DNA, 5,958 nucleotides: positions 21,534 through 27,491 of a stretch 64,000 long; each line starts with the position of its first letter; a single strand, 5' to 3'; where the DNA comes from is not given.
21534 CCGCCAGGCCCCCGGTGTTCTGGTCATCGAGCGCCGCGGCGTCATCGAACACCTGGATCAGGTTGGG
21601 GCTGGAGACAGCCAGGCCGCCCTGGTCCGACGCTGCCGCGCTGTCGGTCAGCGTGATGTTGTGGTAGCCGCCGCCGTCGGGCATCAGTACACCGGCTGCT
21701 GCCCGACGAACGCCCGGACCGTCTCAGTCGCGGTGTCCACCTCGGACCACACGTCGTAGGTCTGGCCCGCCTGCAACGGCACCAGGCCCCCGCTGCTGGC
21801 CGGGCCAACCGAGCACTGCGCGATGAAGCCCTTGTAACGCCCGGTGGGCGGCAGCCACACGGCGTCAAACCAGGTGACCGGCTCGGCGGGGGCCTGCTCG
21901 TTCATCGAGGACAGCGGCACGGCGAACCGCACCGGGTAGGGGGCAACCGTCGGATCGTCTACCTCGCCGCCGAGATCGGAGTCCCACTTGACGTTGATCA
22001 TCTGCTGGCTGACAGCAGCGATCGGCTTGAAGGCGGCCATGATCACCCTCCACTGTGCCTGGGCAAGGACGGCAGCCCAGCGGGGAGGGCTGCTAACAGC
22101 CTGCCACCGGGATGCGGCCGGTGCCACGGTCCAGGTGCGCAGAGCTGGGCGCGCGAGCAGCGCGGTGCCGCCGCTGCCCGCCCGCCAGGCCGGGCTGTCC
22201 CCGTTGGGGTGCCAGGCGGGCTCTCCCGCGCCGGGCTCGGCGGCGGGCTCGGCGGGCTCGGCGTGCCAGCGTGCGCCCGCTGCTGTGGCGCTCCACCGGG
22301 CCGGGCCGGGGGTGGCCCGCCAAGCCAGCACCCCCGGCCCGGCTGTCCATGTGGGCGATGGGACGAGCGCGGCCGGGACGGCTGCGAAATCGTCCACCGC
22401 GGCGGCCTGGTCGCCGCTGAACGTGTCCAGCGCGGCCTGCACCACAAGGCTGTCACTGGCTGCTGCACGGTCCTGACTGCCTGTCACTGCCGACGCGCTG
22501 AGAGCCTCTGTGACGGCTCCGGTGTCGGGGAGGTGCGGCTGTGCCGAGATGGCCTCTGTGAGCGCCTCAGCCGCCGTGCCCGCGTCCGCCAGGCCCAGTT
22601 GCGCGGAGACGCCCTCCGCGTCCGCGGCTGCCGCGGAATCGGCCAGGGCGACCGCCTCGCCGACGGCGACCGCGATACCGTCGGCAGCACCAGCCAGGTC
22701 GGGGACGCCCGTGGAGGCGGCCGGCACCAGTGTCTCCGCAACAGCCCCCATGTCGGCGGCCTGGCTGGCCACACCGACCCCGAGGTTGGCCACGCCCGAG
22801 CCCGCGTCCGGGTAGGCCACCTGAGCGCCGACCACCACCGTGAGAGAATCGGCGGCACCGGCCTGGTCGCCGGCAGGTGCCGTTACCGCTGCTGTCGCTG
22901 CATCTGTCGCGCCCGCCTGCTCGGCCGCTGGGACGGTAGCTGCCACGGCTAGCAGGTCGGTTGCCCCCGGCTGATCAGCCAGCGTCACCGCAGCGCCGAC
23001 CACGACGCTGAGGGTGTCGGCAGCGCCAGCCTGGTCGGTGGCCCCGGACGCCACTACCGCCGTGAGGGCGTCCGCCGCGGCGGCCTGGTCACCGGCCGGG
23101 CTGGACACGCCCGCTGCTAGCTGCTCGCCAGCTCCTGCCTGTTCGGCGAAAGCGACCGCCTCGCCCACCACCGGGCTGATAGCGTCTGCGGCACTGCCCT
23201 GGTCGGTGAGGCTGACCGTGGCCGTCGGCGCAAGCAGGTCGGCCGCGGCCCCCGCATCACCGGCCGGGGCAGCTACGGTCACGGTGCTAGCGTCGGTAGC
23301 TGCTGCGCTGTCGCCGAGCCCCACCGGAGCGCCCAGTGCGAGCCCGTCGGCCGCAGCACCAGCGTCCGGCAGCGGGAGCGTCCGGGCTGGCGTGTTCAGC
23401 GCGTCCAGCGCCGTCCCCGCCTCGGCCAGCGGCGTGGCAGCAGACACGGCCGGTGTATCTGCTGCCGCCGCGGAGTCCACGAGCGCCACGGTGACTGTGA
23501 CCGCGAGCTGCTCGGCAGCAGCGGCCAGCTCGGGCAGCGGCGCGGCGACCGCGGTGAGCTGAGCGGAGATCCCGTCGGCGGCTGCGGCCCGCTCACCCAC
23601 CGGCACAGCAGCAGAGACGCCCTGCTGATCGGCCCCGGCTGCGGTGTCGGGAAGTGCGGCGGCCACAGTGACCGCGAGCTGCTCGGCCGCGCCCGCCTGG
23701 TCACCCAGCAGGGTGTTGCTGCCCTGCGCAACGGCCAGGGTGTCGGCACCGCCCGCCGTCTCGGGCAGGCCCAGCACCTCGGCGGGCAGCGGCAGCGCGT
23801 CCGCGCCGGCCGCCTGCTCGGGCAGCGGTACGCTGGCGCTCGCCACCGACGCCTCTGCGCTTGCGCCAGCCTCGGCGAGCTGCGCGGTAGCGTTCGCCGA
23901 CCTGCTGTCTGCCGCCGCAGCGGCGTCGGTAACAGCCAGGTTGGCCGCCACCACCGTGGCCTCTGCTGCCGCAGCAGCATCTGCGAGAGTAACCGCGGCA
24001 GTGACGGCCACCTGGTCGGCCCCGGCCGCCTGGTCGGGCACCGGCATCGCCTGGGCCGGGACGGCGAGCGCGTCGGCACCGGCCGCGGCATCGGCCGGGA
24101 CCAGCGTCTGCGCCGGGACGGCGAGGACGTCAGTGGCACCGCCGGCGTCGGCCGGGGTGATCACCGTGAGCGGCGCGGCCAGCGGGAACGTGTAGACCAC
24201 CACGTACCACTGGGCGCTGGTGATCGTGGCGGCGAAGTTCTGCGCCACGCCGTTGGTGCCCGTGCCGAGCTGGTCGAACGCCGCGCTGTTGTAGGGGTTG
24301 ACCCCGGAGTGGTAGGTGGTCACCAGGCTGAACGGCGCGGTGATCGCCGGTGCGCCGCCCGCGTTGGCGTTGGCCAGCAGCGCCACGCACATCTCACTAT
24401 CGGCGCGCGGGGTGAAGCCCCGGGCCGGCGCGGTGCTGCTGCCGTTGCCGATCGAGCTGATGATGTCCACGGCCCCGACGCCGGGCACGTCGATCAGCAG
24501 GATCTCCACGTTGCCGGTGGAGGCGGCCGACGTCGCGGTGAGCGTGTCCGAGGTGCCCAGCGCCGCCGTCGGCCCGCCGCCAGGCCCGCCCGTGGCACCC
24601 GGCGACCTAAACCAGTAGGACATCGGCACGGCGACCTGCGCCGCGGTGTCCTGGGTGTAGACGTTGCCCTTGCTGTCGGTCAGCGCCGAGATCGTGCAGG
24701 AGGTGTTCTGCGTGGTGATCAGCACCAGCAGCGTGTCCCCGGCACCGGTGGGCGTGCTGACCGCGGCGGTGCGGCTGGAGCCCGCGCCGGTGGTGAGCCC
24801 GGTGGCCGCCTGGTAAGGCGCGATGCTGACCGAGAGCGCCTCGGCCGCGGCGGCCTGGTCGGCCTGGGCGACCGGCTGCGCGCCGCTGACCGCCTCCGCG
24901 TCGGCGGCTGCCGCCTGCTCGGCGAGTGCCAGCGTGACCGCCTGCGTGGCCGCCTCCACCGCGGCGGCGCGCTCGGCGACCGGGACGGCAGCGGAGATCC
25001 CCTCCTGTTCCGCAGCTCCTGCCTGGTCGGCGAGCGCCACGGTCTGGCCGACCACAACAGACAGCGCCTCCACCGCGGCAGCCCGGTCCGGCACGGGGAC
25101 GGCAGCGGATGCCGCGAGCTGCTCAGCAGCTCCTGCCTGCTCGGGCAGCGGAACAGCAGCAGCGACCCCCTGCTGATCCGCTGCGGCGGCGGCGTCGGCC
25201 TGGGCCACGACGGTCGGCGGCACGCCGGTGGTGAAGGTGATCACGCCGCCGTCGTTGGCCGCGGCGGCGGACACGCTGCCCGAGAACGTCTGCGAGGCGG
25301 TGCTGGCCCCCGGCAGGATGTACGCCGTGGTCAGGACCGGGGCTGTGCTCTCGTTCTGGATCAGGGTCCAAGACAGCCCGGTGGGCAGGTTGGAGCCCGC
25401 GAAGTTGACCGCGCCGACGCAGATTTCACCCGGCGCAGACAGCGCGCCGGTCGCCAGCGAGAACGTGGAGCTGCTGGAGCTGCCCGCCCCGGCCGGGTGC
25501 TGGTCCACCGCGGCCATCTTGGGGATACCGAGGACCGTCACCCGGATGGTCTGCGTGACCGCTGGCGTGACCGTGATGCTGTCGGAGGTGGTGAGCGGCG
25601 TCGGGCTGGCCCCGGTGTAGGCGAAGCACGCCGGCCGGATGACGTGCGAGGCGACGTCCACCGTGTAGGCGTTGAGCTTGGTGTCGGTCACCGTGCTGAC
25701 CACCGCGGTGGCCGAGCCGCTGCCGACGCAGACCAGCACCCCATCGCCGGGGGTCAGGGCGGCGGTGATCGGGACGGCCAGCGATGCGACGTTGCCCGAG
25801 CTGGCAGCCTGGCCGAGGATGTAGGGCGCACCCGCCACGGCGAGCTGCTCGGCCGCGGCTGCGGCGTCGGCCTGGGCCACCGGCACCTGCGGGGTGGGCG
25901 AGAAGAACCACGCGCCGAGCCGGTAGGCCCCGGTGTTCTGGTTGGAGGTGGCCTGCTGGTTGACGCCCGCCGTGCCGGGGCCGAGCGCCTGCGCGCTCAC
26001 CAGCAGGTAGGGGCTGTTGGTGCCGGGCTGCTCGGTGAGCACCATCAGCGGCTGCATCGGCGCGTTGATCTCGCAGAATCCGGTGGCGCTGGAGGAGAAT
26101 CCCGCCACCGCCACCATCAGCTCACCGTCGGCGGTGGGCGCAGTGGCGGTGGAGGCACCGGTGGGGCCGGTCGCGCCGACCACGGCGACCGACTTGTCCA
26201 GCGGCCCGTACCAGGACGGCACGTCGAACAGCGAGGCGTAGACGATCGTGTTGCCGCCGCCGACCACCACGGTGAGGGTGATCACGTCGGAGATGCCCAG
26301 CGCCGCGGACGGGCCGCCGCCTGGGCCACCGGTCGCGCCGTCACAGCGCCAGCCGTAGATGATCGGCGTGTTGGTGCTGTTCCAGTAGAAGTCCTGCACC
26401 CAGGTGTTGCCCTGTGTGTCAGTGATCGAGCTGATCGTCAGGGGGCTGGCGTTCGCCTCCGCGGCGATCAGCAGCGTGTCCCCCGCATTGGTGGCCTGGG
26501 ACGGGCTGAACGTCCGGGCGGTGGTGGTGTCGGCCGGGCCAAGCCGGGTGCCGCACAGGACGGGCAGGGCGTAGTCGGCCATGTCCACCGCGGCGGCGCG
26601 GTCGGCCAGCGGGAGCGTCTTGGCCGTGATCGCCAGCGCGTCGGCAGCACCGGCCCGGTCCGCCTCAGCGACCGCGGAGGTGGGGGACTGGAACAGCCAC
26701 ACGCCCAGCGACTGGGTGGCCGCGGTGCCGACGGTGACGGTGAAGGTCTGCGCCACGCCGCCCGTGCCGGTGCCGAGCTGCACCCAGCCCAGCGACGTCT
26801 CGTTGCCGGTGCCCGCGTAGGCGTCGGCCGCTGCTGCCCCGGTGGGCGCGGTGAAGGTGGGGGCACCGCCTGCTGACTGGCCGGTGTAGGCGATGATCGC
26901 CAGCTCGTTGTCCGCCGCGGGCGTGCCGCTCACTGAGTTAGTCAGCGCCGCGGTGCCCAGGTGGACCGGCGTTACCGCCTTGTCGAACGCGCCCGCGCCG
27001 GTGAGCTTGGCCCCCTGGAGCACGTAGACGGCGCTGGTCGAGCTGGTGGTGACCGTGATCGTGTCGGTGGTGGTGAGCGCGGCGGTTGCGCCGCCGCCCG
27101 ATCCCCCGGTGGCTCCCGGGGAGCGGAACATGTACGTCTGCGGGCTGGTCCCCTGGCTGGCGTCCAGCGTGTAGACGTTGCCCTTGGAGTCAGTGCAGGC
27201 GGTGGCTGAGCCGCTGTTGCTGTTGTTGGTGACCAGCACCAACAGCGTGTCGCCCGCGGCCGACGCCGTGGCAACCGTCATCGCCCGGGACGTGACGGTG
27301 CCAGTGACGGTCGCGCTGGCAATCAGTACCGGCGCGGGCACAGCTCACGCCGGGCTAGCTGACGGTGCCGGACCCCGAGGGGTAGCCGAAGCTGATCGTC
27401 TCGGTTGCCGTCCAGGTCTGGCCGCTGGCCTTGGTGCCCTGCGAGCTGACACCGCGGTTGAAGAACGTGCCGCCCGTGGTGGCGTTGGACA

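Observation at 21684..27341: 1885-aa Ala-rich modular protein in the tail operon: four paralogous modules plus long degenerate repeat tracts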

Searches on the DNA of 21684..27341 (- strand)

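Call 4: search_dna_similar(query=window:21684-27341:-, collection=phages, mode=near, max_rows=20)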
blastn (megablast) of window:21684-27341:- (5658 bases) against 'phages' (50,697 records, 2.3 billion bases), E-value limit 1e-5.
No match.

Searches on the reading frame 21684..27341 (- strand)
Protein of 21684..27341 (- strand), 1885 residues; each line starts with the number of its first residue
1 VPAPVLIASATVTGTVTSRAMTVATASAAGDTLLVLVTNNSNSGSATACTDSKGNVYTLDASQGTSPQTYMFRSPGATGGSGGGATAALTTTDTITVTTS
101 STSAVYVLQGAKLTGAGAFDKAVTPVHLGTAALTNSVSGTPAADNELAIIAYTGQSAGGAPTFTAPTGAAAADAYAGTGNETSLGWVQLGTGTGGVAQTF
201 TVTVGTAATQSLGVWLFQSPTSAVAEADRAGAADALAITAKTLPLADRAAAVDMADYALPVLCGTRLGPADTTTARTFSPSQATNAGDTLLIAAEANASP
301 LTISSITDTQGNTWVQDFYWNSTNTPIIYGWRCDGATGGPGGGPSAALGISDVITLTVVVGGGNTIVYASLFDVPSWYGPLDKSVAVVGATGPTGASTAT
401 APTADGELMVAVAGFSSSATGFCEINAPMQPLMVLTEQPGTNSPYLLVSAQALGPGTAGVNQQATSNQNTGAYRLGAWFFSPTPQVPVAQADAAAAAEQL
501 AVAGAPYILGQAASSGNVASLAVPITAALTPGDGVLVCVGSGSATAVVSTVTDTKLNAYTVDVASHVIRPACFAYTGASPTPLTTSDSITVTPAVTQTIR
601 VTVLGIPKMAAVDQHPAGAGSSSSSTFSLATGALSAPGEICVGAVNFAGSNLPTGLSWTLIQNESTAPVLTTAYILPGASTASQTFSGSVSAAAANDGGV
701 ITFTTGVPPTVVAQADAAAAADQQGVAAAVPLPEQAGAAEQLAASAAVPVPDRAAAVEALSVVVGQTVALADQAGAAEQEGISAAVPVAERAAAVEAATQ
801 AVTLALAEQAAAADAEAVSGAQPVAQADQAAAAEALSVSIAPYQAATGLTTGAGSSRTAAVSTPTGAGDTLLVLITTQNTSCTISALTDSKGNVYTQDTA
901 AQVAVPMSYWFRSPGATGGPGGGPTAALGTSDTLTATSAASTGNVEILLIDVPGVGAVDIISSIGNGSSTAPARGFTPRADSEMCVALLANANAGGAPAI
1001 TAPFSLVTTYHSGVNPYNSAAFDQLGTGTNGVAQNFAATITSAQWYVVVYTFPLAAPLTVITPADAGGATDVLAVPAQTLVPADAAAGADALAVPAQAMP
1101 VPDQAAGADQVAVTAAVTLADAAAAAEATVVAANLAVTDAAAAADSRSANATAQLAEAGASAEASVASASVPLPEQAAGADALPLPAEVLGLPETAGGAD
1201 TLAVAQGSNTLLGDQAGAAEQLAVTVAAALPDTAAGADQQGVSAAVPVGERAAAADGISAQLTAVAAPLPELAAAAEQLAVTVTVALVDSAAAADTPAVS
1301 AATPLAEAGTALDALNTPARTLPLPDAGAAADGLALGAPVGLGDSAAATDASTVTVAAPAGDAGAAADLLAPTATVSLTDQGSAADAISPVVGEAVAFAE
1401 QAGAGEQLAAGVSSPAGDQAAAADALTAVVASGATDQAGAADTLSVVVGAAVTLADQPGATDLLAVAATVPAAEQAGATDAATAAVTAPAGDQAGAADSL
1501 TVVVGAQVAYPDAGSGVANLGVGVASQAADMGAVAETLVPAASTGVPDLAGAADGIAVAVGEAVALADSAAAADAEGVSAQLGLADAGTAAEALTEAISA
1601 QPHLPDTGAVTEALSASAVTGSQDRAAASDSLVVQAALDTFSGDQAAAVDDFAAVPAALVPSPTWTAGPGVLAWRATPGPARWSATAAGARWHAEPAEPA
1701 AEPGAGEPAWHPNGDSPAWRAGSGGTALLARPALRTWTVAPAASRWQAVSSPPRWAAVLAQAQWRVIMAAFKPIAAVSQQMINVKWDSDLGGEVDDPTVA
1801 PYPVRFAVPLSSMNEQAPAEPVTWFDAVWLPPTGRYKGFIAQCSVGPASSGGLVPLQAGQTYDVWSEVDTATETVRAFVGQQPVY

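Call 5: search_protein_families(library=pfam, proteins=[window:21684-27341:-], max_evalue=1)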
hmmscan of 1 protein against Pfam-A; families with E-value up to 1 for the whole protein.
window:21684-27341:- (1885 aa): 0 families
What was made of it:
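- On RTX / beta-roll Ca-binding nonapeptide repeats (PF00353): No Pfam hit at E <= 1 (call 5).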

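Call 6: search_protein_families(library=phrogs, proteins=[window:21684-27341:-], max_evalue=0.1)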
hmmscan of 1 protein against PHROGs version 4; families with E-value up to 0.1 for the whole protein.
window:21684-27341:- (1885 aa): 0 families
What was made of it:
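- On Tape measure protein: The big ORF matches none (call 6).
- No recognisable receptor-binding or enzymatic domain was found (calls 5, 6).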

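Call 11: search_dna_similar(query=window:21684-27341:-, collection=phages, mode=protein, max_rows=30)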
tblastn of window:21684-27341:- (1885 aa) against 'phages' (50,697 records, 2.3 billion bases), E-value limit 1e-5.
No match.

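Call 19: find_encoding_contigs(protein=window:21684-27341:-, flank=10000, max_places=3)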
Protein window:21684-27341:- (1885 aa): 24 contigs read that carry it; 2 places shown.
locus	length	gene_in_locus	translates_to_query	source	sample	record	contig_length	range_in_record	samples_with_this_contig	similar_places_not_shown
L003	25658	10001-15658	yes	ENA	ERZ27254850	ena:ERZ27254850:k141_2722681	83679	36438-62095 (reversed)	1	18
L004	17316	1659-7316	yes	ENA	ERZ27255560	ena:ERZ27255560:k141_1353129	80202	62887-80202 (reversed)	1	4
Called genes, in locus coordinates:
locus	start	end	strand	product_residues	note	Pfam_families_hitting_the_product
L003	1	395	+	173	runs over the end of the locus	-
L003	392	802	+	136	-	-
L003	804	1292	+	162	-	-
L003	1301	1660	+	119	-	-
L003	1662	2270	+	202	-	PF25681:Phage_TTP_17 (weak)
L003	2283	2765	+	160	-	-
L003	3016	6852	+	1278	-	PF00877:NLPC_P60, PF18896:SLT_3 (weak)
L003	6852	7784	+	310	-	-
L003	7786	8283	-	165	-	PF07463:NUMOD4 (weak), PF13392:HNH_3 (weak)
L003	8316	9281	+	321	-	-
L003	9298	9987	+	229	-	-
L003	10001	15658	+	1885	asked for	-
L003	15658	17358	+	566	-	-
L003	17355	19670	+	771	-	-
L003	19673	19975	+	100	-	-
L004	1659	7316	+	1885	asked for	-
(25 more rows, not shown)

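Call 69: list_cluster_members(proteins=[window:21684-27341:-, P0001])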
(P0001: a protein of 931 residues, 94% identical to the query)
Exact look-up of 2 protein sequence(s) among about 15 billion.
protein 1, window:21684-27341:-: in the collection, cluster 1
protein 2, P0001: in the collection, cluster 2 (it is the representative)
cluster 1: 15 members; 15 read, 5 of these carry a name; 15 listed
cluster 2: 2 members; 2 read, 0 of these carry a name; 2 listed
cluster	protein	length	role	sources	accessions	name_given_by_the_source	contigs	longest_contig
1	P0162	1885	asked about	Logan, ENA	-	-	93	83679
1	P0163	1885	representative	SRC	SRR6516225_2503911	-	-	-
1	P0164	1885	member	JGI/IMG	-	hypothetical protein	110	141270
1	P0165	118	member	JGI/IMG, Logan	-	hypothetical protein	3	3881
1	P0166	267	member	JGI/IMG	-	hypothetical protein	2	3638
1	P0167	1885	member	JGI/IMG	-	hypothetical protein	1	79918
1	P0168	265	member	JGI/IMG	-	hypothetical protein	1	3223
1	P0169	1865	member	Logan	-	-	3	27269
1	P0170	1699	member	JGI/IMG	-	-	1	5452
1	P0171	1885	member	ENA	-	-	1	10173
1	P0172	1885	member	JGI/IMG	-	-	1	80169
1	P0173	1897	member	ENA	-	-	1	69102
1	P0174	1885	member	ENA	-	-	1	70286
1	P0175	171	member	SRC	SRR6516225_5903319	-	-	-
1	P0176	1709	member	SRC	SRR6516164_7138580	-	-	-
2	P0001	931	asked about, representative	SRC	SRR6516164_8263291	-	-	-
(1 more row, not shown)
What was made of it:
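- The identical 1885-aa product occurs on more than 200 contigs from ENA, JGI and Logan assemblies (calls 19, 69).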

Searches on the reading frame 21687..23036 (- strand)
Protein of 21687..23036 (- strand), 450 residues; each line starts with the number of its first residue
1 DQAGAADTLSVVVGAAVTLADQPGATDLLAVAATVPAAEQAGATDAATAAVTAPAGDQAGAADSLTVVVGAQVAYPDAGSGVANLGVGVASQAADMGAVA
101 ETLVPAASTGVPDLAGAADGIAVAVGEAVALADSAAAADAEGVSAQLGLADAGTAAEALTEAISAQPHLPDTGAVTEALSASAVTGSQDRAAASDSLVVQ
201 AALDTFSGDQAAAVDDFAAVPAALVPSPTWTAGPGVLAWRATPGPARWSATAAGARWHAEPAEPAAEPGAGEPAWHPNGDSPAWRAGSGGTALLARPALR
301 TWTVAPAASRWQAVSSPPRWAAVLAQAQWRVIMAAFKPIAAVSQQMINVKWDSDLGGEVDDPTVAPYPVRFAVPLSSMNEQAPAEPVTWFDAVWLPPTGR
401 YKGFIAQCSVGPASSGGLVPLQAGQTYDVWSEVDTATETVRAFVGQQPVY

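Call 45: predict_structure(alignment_id=A2)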
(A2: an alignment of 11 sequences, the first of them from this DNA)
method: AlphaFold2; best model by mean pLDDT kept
length: 450 residues; sequences in the alignment: 11
mean_pLDDT: 44.5   pTM: 0.28
mean pLDDT of the five models: 44.5, 41.8, 41.3, 39.2, 36.2
residues with pLDDT >= 90: 2; 70-90: 73; 50-70: 30; < 50: 345
segments of 3 or more residues with pLDDT < 50: 1-31, 33-65, 67-343, 356-358
pLDDT, mean of each block of 10 residues (from residue 1): 38 40 44 46 45 43 46 44 43 40 41 39 40 39 39 36 34 36 35 34 31 28 28 27 26 25 31 30 28 27 26 23 21 29 63 55 77 85 87 74 74 65 80 81 77
secondary structure, 60 per line:
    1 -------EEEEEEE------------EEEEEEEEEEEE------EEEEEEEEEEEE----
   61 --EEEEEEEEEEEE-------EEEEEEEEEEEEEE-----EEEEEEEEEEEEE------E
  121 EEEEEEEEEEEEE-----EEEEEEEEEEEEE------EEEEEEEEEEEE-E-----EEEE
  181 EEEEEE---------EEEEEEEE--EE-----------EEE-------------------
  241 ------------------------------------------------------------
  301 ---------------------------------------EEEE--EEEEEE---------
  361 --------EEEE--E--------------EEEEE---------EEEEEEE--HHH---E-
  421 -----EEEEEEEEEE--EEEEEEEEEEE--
elements in order: E8-14 E27-38 E45-56 E63-74 E82-95 E101-113 E120-133 E139-151 E158-169 E177-186 E196-203 E219-221 E340-343 E346-351 E369-372 E390-394 E404-410 E426-435 E438-448
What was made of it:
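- On Classical trimeric tail fibre (conserved N-terminal anchor, repetitive shaft, variable C-terminal tip): Only monomer prediction was available, and the stalk came out at pLDDT about 40 (call 45).
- The stalk and W-repeat were modelled at pLDDT 25-45 (call 45).
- Tried and rejected: AF2 of aa 1436-1885: the stalk and W-region were unreliable (pLDDT 25-45), so no fold claim is made (call 45).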

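Call 51: fold_search(model_id=the predicted structure, library=pdb)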
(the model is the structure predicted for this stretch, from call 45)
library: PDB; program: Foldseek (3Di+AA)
matches with E <= 10: 834; with E <= 0.001: 0
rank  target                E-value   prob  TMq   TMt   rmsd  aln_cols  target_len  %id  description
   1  8rmy_A                1.7e-02  1.00  0.15  0.14   4.6       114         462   15  Transglutaminase 3 in complex with inhibitor Z-don and DH patient-derived Fab DH63-A02 (released 2025-03-12)
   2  6kzb_A                1.7e-02  1.00  0.15  0.10   4.5       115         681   12  Transglutaminase2 complexed with calcium (released 2020-12-09)
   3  3aqy_A                1.8e-02  1.00  0.15  0.47   5.1       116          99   15  Crystal structure of Plodia interpunctella beta-GRP/GNBP3 N-terminal domain (released 2011-06-22)
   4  3aqy_B                2.3e-02  0.99  0.14  0.46   5.5       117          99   16  Crystal structure of Plodia interpunctella beta-GRP/GNBP3 N-terminal domain (released 2011-06-22)
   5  3aqz_B                2.5e-02  0.99  0.15  0.47   5.2       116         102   16  Crystal structure of Plodia interpunctella beta-GRP/GNBP3 N-terminal domain with laminarihexaoses (released 2011-06-22)
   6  9bc4_A                2.5e-02  0.99  0.15  0.15   4.6       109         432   14  Transglutaminase 2 - Intermediate State (released 2024-07-03)
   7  3s3p_A                2.5e-02  0.99  0.15  0.11   4.6       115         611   14  Transglutaminase 2 in complex with a novel inhibitor (released 2012-06-06)
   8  6a8p_A                2.5e-02  0.99  0.15  0.10   4.8       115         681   13  Transglutaminase 2 mutant G224V in complex with GTP (released 2018-09-26)
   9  2eef_MODEL_1_A        2.7e-02  0.98  0.15  0.34   5.3       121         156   10  Solution structure of the CBM_21 domain from human protein phosphatase 1, regulatory (inhibitor) subunit 3B (released 2007-08-21)
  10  8oxx_A                3.1e-02  0.99  0.14  0.14   4.6       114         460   15  Transglutaminase 3 in complex with inhibitor Z-don and DH patient-derived Fab DH63-B02 (released 2023-10-18)
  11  8rmy_D                3.1e-02  0.99  0.15  0.14   4.6       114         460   15  Transglutaminase 3 in complex with inhibitor Z-don and DH patient-derived Fab DH63-A02 (released 2025-03-12)
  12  7lsa_A                3.1e-02  0.95  0.14  0.09   6.4       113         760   12  Ruminococcus bromii Amy12 with maltoheptaose (released 2021-07-14)
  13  8rmx_A                3.3e-02  0.99  0.15  0.14   4.5       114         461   15  Transglutaminase 3 in complex with DH patient-derived Fab DH63-A02 (released 2025-03-12)
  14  3ie4_A                3.5e-02  0.99  0.14  0.46   6.1       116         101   16  b-glucan binding domain of Drosophila GNBP3 defines a novel family of pattern recognition receptor (released 2009-08-18)
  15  8rkh_B                4.2e-02  0.99  0.16  0.30   5.3       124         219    9  Crystal structure of the ZP-N2 and ZP-N3 domains of mouse ZP2 (mZP2-N2N3) (released 2024-03-13)
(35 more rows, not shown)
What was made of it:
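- The C-terminal sandwich weakly resembles CBM21, CBM39 (beta-GRP) and FN3 domains (E about 0.02; call 51). The C-terminal domain weakly resembles CBM21, CBM39 and FN3 sandwiches (call 51).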
